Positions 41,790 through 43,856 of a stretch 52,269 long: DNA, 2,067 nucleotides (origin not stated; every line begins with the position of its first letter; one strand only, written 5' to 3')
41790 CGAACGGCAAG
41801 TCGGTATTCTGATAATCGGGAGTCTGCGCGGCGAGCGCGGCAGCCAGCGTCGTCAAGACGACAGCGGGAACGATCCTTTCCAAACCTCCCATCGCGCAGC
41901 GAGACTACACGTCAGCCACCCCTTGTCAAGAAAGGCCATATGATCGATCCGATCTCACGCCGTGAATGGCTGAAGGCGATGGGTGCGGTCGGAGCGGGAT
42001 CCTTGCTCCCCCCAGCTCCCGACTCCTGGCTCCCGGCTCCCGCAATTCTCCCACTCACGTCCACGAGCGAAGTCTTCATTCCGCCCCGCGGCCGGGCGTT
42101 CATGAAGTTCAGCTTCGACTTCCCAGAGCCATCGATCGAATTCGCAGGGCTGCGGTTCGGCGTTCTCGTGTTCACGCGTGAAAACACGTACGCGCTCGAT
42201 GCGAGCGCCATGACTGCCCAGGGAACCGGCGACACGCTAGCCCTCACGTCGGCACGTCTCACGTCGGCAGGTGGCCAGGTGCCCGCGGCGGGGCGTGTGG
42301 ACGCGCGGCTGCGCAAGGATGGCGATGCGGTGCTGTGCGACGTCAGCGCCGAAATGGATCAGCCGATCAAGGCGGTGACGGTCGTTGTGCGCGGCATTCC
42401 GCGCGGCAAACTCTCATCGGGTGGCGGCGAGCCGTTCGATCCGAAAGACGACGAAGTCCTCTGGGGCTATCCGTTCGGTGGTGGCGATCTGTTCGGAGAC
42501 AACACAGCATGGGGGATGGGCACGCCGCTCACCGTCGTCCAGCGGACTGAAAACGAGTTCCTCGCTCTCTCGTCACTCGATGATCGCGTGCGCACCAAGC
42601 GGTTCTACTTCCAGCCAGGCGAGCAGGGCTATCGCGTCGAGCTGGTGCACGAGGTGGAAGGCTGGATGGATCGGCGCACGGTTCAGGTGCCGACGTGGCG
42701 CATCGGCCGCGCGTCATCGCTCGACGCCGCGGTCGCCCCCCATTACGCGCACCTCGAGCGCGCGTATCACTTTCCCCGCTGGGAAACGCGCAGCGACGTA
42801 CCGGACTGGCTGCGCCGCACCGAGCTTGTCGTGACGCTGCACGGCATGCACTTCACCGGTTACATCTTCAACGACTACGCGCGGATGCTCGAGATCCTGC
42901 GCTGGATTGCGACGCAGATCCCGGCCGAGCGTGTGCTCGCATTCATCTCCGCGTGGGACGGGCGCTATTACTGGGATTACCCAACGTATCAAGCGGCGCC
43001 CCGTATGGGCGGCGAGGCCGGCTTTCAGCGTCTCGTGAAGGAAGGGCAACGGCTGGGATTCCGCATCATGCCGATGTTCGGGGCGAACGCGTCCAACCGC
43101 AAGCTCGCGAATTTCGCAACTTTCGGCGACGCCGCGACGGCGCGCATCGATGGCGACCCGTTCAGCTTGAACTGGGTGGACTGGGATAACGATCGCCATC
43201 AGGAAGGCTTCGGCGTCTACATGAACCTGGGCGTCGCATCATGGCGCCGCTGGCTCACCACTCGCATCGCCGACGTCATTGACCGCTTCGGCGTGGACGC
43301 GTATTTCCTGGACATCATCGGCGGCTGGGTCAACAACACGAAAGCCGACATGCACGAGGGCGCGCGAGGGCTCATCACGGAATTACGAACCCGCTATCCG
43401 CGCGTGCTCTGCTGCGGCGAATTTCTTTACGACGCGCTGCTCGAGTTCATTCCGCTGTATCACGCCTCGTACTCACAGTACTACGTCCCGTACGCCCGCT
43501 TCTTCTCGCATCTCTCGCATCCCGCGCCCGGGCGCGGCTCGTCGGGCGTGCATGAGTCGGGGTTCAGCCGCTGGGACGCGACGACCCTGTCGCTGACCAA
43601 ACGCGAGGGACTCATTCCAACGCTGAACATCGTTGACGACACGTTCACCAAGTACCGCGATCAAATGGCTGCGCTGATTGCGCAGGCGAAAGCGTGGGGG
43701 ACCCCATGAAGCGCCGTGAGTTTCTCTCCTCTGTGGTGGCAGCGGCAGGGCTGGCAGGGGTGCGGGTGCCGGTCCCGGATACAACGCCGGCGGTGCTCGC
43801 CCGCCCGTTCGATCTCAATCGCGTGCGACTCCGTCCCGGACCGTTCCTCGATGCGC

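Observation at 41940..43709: Unassigned Tat-exported two-domain protein translationally coupled to GH127: candidate new carbohydrate-active family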

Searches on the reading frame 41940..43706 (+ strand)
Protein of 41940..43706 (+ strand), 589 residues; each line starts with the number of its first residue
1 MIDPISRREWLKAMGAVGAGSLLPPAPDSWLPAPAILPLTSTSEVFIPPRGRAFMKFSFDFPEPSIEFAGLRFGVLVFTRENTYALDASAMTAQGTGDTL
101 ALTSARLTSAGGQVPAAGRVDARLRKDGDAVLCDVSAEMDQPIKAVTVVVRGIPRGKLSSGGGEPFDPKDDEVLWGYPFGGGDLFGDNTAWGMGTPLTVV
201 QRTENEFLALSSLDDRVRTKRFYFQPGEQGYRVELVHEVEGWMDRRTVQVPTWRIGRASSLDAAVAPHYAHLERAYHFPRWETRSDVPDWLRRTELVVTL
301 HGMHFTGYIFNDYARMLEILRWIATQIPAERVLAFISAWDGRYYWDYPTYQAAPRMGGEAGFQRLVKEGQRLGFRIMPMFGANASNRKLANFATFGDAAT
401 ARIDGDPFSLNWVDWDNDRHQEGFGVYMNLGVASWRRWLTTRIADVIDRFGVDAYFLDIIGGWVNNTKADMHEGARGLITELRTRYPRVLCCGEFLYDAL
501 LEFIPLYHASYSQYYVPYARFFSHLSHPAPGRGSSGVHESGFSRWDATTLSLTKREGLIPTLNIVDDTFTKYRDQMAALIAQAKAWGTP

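Call 4: search_protein_families(library=pfam, proteins=[window:41940-43706:+], max_evalue=1)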
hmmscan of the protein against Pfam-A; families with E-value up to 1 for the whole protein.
window:41940-43706:+ (589 aa): 1 family
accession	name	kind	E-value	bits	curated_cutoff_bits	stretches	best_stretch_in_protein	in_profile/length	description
PF13199.12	Glyco_hydro_66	-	0.021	13.9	23.7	1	426-471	225-270/546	Glycosyl hydrolase family 66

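Call 5: search_solved_structures(query=window:41940-43706:+, max_evalue=10)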
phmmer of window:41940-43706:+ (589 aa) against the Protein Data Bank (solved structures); distinct sequences matched with E-value up to 10: 1.
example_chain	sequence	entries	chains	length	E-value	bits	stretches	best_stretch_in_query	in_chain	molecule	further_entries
3wo5_A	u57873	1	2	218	1.1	11.2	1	420-463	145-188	AP-4-A phosphorylase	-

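Call 6: find_homologous_proteins(query=window:41940-43706:+)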
Query window:41940-43706:+ (589 aa): 1728 proteins with E <= 0.001 among 8000 candidates; the best 120 are listed.
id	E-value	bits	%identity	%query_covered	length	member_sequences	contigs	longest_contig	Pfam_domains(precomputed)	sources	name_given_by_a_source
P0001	0.0e+0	1217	87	100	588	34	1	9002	-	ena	-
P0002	0.0e+0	1211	86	100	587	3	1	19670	-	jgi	-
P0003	0.0e+0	1210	87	100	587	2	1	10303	-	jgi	-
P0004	0.0e+0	1204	86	100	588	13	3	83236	-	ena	-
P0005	0.0e+0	1195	85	99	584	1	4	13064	-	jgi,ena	-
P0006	0.0e+0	1195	85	99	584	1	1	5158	-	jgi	jgi:hypothetical protein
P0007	0.0e+0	1192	87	98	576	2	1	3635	-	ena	-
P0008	0.0e+0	1191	85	99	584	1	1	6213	-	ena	-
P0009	0.0e+0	1190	85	99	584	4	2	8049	-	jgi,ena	-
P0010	0.0e+0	1190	86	100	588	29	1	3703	-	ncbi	-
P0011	0.0e+0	1189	86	100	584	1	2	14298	-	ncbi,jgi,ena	-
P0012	0.0e+0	1189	84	100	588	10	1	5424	-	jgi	-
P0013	0.0e+0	1189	86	100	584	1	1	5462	-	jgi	-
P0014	0.0e+0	1187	85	100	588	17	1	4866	-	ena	-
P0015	0.0e+0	1186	85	99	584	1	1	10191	-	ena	-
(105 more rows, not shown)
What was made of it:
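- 41940..43709 (+): Target gene: a 589-aa two-domain protein from an uncharacterised DUF6259-related family. More than 1728 homologues at E<=1e-3 (call 6).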

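Call 7: search_protein_families(library=ncbifam, proteins=[window:41940-43706:+], max_evalue=1)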
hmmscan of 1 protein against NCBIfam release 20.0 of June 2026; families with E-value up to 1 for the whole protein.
window:41940-43706:+ (589 aa): 0 families
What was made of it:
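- Checked: Single-sequence PDB search gives nothing (calls 4, 5, 7).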

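Call 19: search_solved_structures(query=A1, max_evalue=10, show_alignments=2)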
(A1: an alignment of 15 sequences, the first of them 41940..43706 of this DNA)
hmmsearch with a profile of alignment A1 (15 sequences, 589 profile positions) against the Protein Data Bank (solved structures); distinct sequences matched with E-value up to 10: 3.
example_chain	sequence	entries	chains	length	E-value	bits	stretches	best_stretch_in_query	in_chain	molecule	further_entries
3wo5_A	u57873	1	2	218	0.75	11.5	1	420-490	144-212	AP-4-A phosphorylase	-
3ano_A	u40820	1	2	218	1.4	10.7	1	420-490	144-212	AP-4-A phosphorylase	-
3cec_A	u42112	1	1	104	1.4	10.6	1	443-518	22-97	Putative antidote protein of plasmid maintenance system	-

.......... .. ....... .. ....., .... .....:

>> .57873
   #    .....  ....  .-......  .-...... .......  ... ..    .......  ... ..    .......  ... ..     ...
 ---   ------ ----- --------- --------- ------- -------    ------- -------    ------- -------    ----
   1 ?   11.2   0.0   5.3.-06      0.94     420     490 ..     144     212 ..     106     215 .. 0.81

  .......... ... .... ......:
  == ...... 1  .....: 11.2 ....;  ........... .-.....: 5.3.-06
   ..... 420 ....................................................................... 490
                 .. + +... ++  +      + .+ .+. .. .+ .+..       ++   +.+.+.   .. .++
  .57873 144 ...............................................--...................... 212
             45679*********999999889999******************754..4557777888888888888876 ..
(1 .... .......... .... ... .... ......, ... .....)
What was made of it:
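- Tried and rejected: This covers Pfam, NCBIfam, PDB phmmer and the A1 profile (calls 4, 5, 7, 19).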

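Call 21: find_related_loci(query=A1, collection=genome_contigs, flank=10000)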
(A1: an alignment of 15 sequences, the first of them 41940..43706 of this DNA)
Query A1 (589 aa) in genome_contigs; peptide patterns used: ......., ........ (x = any residue, [..] = any of these).
599 stretches matched a pattern (row limit reached: there are more); 475 encode a relative of the query (tblastn E <= 1e-3); the best 80 are kept; 80 distinct loci.
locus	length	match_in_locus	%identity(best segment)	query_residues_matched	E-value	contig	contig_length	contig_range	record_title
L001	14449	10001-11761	86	1-589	0e+0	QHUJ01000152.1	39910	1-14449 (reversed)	MAG: Gemmatimonadetes bacterium isolate AG30 14_0929_12_40cm_scaffold_916_curated, whole genome shotgun sequence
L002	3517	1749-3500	85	1-585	0e+0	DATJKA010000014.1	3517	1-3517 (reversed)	MAG TPA_asm: Gemmatimonadales bacterium isolate SMAG_U15580 k141_72284, whole genome shotgun sequence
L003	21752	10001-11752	86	1-587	0e+0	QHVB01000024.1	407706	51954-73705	MAG: Gemmatimonadetes bacterium isolate AG14 14_0929_12_30cm_scaffold_1_curated, whole genome shotgun sequence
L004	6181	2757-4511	85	1-587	0e+0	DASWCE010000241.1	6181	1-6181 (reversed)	MAG TPA_asm: Gemmatimonadales bacterium isolate SMAG_U2701 k141_1272244, whole genome shotgun sequence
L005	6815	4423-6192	83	1-589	0e+0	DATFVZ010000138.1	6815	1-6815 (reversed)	MAG TPA_asm: Gemmatimonadales bacterium isolate SMAG_U9477 k141_1246136, whole genome shotgun sequence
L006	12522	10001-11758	84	1-589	0e+0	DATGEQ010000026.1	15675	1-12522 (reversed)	MAG TPA_asm: Gemmatimonadales bacterium isolate SMAG_U9706 k141_1614962, whole genome shotgun sequence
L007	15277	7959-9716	85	1-589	0e+0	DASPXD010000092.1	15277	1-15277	MAG TPA_asm: Gemmatimonadales bacterium isolate SMAG_U11558 k141_1564869, whole genome shotgun sequence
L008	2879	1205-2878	87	1-559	0e+0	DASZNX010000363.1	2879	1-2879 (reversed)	MAG TPA_asm: Gemmatimonadales bacterium isolate SMAG_U5929 k141_581484, whole genome shotgun sequence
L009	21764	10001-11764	87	1-589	0e+0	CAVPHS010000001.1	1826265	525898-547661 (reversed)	MAG: uncultured Gemmatimonadales bacterium isolate MFD10007.bin.1.48 genome assembly, contig: contig_1, whole genome sho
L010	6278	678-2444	82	1-585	0e+0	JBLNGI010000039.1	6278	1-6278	MAG: Gemmatimonadota bacterium isolate MAG24 PRJNA1068274_bin2_renamed_38, whole genome shotgun sequence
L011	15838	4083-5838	85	1-589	0e+0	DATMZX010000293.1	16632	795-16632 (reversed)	MAG TPA_asm: Gemmatimonadales bacterium isolate SMAG_U11146 k141_518473, whole genome shotgun sequence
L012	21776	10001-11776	79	1-589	0e+0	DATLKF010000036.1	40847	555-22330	MAG TPA_asm: Gemmatimonadales bacterium isolate SMAG_U13715 k141_74166, whole genome shotgun sequence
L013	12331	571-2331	79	3-589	0e+0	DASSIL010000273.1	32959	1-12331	MAG TPA_asm: Gemmatimonadales bacterium isolate SMAG_U1086 k141_1476215, whole genome shotgun sequence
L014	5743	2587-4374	77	1-586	0e+0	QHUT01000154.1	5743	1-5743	MAG: Gemmatimonadetes bacterium isolate AG21 14_0927_05_20cm_scaffold_12565_curated, whole genome shotgun sequence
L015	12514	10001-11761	78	1-587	0e+0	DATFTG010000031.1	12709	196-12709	MAG TPA_asm: Gemmatimonadales bacterium isolate SMAG_U9404 k141_4187244, whole genome shotgun sequence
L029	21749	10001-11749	69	3-585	0e+0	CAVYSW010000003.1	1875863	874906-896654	MAG: uncultured Gemmatimonadales bacterium isolate MFD05942.bin.1.466 genome assembly, contig: contig_25011, whole genom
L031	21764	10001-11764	65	1-587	0e+0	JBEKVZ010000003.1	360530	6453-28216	MAG: Gemmatimonadales bacterium isolate SPRUCE 616 SPRUCE_616_3, whole genome shotgun sequence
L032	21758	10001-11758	66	1-584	0e+0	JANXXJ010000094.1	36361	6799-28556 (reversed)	MAG: Gemmatimonadetes bacterium isolate GL140_2_metabat_77 GL140_2_k141_3238112, whole genome shotgun sequence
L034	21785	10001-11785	65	1-586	0e+0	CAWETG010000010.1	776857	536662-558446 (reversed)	MAG: uncultured Gemmatimonadales bacterium isolate MFD01476.bin.1.191 genome assembly, contig: contig_63817, whole genom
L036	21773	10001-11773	63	1-587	0e+0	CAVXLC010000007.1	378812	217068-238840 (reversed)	MAG: uncultured Gemmatimonadales bacterium isolate MFD05942.bin.1.38 genome assembly, contig: contig_53595, whole genome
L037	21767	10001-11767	64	1-587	0e+0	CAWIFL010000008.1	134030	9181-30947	MAG: uncultured Gemmatimonadales bacterium isolate MFD03726.bin.1.195 genome assembly, contig: contig_48050, whole genom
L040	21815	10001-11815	63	1-584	0e+0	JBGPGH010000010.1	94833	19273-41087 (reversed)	MAG: Gemmatimonadaceae bacterium isolate OBJ_0618_7090110_47 k141_3280582_length_94833_cov_20.9996, whole genome shotgun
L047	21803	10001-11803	62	1-584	0e+0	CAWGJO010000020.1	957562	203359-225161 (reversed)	MAG: uncultured Gemmatimonadaceae bacterium isolate MFD05684.bin.2.198 genome assembly, contig: contig_49183, whole geno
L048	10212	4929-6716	63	5-584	0e+0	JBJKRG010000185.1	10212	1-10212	MAG: Gemmatimonadaceae bacterium isolate Bin_53 S1Ck127_754748_flag_0_multi_12.0000_len_10212, whole genome shotgun sequ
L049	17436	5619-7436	62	4-587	0e+0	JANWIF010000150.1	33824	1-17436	MAG: Gemmatimonadaceae bacterium isolate CRAIB_MAG34 c_000000101484, whole genome shotgun sequence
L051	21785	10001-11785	73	1-587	0e+0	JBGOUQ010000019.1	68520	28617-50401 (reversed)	MAG: Gemmatimonadota bacterium isolate OBJ_0618_7090110_135 k141_1316150_length_68520_cov_151.9191, whole genome shotgun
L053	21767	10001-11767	63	4-583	0e+0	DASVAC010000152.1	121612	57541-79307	MAG TPA_asm: Gemmatimonadaceae bacterium isolate SMAG_U1941 k141_1685765, whole genome shotgun sequence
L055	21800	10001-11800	62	1-584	0e+0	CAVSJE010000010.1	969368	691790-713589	MAG: uncultured Gemmatimonadaceae bacterium isolate MFD02416.bin.1.362 genome assembly, contig: contig_35423, whole geno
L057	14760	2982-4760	63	1-576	0e+0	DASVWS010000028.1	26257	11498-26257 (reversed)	MAG TPA_asm: Gemmatimonadaceae bacterium isolate SMAG_U2554 k141_16835, whole genome shotgun sequence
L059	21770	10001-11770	63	5-584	0e+0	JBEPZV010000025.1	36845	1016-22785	MAG: bacterium isolate 03V1_S199.semibin_refined.036 NODE_781_length_36845_cov_10.575331, whole genome shotgun sequence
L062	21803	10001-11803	61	1-584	0e+0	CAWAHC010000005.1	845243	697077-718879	MAG: uncultured Gemmatimonadaceae bacterium isolate MFD02416.bin.1.418 genome assembly, contig: contig_30693, whole geno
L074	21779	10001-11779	60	1-584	0e+0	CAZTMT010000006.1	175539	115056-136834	MAG TPA_asm: uncultured Clostridia bacterium isolate binchicken_co30_143 genome assembly, contig: NODE_98_length_175539_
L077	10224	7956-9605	66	36-584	0e+0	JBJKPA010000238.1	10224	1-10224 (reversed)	MAG: Gemmatimonadaceae bacterium isolate Bin_109 S1Ck127_362598_flag_0_multi_10.0197_len_10224, whole genome shotgun seq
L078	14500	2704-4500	59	1-584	0e+0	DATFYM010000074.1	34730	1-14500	MAG TPA_asm: Terriglobia bacterium isolate SMAG_U9543 k141_226256, whole genome shotgun sequence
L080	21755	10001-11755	61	5-584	0e+0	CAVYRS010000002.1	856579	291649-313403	MAG: uncultured Acidobacteriota bacterium isolate MFD06229.bin.2.32 genome assembly, contig: contig_25975, whole genome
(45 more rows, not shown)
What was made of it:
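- At least 475 species-level genomes, mainly Gemmatimonadota and Acidobacteriota (call 21).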

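Call 26: search_protein_representatives(alignment_id=A1)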
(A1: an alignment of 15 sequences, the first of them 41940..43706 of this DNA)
Query: 15 sequences, 589 profile positions. Proteins with E-value up to 0.001 (for the whole library): 644; up to 1e-10: 398; up to 1e-30: 186. The best 150 are listed.
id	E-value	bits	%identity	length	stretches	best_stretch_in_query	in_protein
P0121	7.7e-213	724.8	-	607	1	1-587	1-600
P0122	1.9e-188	644.2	-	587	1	5-587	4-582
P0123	5.7e-173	593.1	-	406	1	147-466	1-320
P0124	6.8e-169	579.7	-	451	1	33-463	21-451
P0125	1.1e-152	526.1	-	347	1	4-336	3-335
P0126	1.3e-151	522.6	-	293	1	299-585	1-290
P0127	1.6e-148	512.4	-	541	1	56-584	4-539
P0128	1.1e-144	499.8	-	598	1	27-584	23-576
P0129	2.0e-139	482.4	-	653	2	3-358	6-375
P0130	2.3e-137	475.6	-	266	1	1-254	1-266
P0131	3.2e-135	468.5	-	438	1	151-542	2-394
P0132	4.7e-133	461.3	-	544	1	55-588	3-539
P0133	2.5e-132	458.9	-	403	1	200-587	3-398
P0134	8.9e-121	420.8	-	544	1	56-587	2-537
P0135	4.0e-113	395.5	-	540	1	57-587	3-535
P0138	1.9e-105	370.2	-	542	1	58-588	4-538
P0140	4.6e-103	362.3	-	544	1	56-587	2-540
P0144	1.4e-96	340.9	-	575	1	55-587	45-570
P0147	7.5e-95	335.2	-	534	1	58-583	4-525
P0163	9.1e-83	295.3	-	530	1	58-583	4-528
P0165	2.0e-80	287.5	-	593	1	5-585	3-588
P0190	5.1e-59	216.9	-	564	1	57-587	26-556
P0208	8.1e-51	189.8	-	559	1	69-533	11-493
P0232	2.3e-45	171.8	-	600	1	73-507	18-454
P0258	7.2e-40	153.6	-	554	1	67-587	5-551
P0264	1.9e-38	148.9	-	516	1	68-507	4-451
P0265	5.4e-38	147.4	-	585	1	59-586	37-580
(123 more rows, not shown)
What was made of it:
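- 41940..43709 (+): 644 clusters at 50% identity (call 26).
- Closest known: Pfam DUF6259. Same: Those same homologues match the target-clade profile at E~1e-38 to 1e-50 over both domains (call 26).
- More than 1728 homologues (call 6) and 644 clusters at 50% identity (call 26).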

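Call 28: predict_structure(alignment_id=A1)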
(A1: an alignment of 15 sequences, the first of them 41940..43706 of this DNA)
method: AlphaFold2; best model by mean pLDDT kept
length: 589 residues; sequences in the alignment: 15
mean_pLDDT: 57.9   pTM: 0.55
mean pLDDT of the five models: 57.9, 57.8, 56.3, 55.6, 55.3
residues with pLDDT >= 90: 46; 70-90: 170; 50-70: 133; < 50: 240
segments of 3 or more residues with pLDDT < 50: 1-55, 158-167, 180-195, 217-231, 236-241, 302-309, 339-342, 382-389, 391-430, 459-469, 494-556
pLDDT, mean of each block of 10 residues (from residue 1): 28 24 32 30 35 49 79 82 82 87 86 78 91 90 77 58 43 57 31 48 73 54 39 47 71 81 67 56 69 76 44 84 92 70 52 73 90 83 42 41 31 27 39 66 77 66 42 67 80 43 27 26 28 28 33 46 61 70 66
secondary structure, 60 per line:
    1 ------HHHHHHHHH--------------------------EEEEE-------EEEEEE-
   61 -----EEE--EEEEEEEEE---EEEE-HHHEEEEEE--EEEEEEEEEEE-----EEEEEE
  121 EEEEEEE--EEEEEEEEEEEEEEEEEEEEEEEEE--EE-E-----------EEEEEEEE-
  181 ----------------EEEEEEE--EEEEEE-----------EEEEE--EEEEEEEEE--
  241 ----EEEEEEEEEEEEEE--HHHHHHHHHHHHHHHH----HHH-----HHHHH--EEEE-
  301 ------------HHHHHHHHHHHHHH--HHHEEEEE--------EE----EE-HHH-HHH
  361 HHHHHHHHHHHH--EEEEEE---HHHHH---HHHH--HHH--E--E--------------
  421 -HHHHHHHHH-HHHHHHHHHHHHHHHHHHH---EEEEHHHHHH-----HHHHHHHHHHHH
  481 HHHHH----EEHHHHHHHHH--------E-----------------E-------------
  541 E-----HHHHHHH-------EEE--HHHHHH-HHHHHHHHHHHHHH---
elements in order: H7-15 E42-46 E54-59 E66-68 E71-79 E83-86 E91-96 E99-109 E115-127 E130-154 E172-179 E197-203 E206-211 E223-227 E230-238 E245-258 H261-276 H289-293 E296-299 H313-326 E332-336 H358-372 E375-380 H384-388 H392-395 H422-430 H432-450 E454-457 H458-463 H469-485 H492-500 H547-553 E561-563 H566-571 H573-586

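Call 30: search_solved_structures(query=A2, max_evalue=10, show_alignments=3)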
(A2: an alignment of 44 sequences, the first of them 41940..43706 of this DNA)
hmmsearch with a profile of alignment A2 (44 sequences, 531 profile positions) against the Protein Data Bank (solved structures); distinct sequences matched with E-value up to 10: 102 (the best 60 are shown).
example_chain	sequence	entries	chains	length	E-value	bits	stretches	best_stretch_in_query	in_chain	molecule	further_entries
1sma_A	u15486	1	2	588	1e-10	43.8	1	289-439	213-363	MALTOGENIC AMYLASE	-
1j0h_A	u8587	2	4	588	7.8e-10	40.9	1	289-439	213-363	neopullulanase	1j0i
1gvi_A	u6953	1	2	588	5.4e-09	38.2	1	289-439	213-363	MALTOGENIC AMYLASE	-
1j0j_A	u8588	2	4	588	7.6e-09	37.7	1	289-439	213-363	neopullulanase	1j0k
4e2o_A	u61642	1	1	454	5.8e-06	28.2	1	288-437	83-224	Alpha-amylase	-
1ea9_C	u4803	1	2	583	1.3e-05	27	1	289-438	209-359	CYCLOMALTODEXTRINASE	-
1bvz_A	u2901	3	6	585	3.1e-05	25.8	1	292-439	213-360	PROTEIN (ALPHA-AMYLASE II) | ALPHA-AMYLASE II | Neopullulanase 2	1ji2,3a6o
1jf5_A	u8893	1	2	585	3.1e-05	25.8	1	292-439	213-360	ALPHA AMYLASE II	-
1wzm_A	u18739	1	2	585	3.1e-05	25.8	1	292-439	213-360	Alpha-amylase II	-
1wzk_A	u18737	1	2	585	3.1e-05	25.8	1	292-439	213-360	Alpha-amylase II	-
1wzl_A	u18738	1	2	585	3.1e-05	25.7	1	292-439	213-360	Alpha-amylase II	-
3vgg_A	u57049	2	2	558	3.2e-05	25.7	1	278-403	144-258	Malto-oligosyltrehalose trehalohydrolase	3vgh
1eha_A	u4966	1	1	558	3.2e-05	25.7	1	278-403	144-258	GLYCOSYLTREHALOSE TREHALOHYDROLASE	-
1eh9_A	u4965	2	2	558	3.2e-05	25.7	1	278-403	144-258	GLYCOSYLTREHALOSE TREHALOHYDROLASE | Malto-oligosyltrehalose trehalohydrolase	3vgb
1jf6_A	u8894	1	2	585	3.8e-05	25.5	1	292-439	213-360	ALPHA AMYLASE II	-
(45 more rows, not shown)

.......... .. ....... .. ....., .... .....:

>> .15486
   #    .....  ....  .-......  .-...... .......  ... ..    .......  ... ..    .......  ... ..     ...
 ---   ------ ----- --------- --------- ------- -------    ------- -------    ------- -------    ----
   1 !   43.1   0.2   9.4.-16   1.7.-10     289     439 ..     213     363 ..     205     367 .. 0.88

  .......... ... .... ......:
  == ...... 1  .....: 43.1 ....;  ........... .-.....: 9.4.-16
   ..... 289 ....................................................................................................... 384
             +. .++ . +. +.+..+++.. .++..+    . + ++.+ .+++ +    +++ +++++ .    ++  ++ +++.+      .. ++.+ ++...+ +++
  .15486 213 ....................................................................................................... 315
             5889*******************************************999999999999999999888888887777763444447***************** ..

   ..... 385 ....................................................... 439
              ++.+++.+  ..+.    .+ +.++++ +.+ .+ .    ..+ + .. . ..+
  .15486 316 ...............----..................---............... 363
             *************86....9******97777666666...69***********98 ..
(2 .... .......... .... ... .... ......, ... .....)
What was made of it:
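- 42720..43706 (+): (β/α)8-barrel catalytic domain (aa 261-589), with no C-terminal β-domain. GH13 profile match over β2-β5 (call 30).
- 43311..43313 (+): D458 codon, the predicted catalytic nucleophile at the end of β4 (VDAYFLD). Aligns to the GH13 region II nucleophile Asp (call 30).
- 43419..43421 (+): E494 codon, the predicted general acid/base at the end of β5 (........). Aligns to the GH13 region III Glu (call 30).
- On GH13 / clan GH-H: The profile alignment to 1SMA and 1J0H (E=1e-10) puts D458 on the nucleophile and E494 on the acid/base (call 30). The region I His aligns to Ala/Ser (call 30).
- Closest known: GH13 α-amylase family. Same: The nucleophile Asp (region II) and acid/base Glu (region III) align (call 30).
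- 'vDavFLD' aligns on region II 'IDGWRLD' and 'aGEgwyDa' on region III '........' (call 30). The invariant GH13 region II Arg is Phe456 here (call 30). The family profile matches GH13 and GH66 α-glucan enzymes (call 30).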

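Call 31: search_protein_families(library=pfam, alignment_id=A2, max_evalue=0.1)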
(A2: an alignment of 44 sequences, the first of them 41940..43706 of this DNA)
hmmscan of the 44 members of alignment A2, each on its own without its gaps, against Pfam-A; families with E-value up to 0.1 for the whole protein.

A. member 1, window:41940-43706:+ (589 aa): 1 family
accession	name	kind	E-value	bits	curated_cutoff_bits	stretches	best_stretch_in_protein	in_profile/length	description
PF13199.12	Glyco_hydro_66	-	0.021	13.9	23.7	1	426-471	225-270/546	Glycosyl hydrolase family 66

B. families by the number of members that match (of 44 scanned): 15 families
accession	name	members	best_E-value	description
PF19773.5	DUF6259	25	6.4e-14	Domain of unknown function (DUF6259)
PF02638.21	GHL10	21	2.9e-08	Glycosyl hydrolase-like 10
PF13199.12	Glyco_hydro_66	17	0.00014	Glycosyl hydrolase family 66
PF18952.6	DUF5696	8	0.00037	Family of unknown function (DUF5696)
PF14871.12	GHL6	8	0.00039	Hypothetical glycosyl hydrolase 6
PF03537.19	Glyco_hydro_114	3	0.00013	Glycoside-hydrolase family GH114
PF14885.12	GHL15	2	0.041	Hypothetical glycosyl hydrolase family 15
PF10566.15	Glyco_hydro_97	1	0.012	Glycoside hydrolase 97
PF14606.12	Lipase_GDSL_3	1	0.016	GDSL-like Lipase/Acylhydrolase family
PF03644.19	Glyco_hydro_85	1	0.022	Glycosyl hydrolase family 85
PF12905.13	Glyco_hydro_101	1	0.044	Endo-alpha-N-acetylgalactosaminidase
PF13523.12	Acetyltransf_8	1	0.047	Acetyltransferase (GNAT) domain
PF00128.31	Alpha-amylase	1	0.054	Alpha amylase, catalytic domain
PF16511.11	FERM_f0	1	0.055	N-terminal or F0 domain of Talin-head FERM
PF10833.13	DUF2572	1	0.077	Protein of unknown function (DUF2572)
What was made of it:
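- On GH13 / clan GH-H: There is no PF00128 hit for the target, and only 1 of 44 relatives hits it, at E=0.054 (calls 4, 31).
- On GH36 / GH27 / GH31 (clan GH-D): No such hits for the target or for any of the 44 family members at E<=0.1 (calls 4, 31).
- On GH129: No Pfam hit (calls 4, 31).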
